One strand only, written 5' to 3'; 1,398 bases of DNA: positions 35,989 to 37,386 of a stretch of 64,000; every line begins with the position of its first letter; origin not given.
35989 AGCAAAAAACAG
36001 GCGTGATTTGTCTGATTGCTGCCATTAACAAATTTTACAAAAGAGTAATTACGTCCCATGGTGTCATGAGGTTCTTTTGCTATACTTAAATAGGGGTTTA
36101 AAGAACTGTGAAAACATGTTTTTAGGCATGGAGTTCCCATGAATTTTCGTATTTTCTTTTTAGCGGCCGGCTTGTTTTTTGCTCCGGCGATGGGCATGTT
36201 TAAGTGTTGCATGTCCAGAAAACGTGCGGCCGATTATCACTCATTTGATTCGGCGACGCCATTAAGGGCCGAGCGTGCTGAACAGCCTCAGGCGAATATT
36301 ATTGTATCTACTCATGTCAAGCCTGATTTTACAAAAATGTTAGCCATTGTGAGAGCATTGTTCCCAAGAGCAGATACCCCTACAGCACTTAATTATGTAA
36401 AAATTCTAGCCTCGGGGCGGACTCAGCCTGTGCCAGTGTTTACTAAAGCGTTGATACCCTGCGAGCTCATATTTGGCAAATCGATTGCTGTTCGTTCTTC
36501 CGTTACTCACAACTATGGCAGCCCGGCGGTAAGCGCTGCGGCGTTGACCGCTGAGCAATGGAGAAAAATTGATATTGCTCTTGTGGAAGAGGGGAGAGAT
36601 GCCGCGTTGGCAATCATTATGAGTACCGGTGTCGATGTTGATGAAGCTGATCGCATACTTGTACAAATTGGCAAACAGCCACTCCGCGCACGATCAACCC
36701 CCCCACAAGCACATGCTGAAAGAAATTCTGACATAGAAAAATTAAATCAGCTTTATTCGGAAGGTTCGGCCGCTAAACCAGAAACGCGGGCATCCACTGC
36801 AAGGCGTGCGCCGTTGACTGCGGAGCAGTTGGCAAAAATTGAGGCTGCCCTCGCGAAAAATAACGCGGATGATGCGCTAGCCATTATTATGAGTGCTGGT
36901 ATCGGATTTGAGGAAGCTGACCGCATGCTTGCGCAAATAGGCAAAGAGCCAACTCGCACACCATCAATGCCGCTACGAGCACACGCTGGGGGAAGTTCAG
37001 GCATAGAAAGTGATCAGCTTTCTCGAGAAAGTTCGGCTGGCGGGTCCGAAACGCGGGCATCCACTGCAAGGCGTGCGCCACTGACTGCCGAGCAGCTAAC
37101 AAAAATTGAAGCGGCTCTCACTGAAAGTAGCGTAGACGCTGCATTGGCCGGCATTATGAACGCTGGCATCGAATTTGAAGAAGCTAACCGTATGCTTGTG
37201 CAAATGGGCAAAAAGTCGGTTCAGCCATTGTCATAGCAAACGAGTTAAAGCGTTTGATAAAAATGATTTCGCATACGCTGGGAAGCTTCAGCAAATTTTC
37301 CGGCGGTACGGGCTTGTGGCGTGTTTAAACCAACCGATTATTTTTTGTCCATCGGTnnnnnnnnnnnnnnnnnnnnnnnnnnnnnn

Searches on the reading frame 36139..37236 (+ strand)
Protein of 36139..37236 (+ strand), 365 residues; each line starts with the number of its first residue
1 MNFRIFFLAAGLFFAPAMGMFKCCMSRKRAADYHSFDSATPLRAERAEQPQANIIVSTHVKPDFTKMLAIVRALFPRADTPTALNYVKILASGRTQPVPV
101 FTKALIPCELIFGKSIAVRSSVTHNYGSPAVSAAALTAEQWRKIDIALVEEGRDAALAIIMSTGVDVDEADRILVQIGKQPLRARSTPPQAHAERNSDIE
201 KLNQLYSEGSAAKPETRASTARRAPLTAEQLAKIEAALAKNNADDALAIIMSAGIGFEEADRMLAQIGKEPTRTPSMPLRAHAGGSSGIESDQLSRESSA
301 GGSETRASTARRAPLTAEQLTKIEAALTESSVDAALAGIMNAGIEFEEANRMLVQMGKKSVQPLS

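Call 5: search_protein_families(library=pfam, proteins=[window:36139-37236:+], max_evalue=0.1)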
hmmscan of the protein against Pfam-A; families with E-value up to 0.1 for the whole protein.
window:36139-37236:+ (365 aa): 2 families
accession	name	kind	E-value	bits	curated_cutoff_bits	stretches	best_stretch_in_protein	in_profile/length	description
PF14794.11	DUF4479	-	0.013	15.8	25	0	226-247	47-68/71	Domain of unknown function (DUF4479)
PF12859.13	ANAPC1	-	0.049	12.5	25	1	242-353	360-474/756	Anaphase-promoting complex subunit 1 WD40 beta-propeller domain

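Call 90: search_protein_families(library=ncbifam, proteins=[window:36139-37236:+], max_evalue=0.1)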
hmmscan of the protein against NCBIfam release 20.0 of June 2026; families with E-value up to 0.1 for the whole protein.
window:36139-37236:+ (365 aa): 0 families
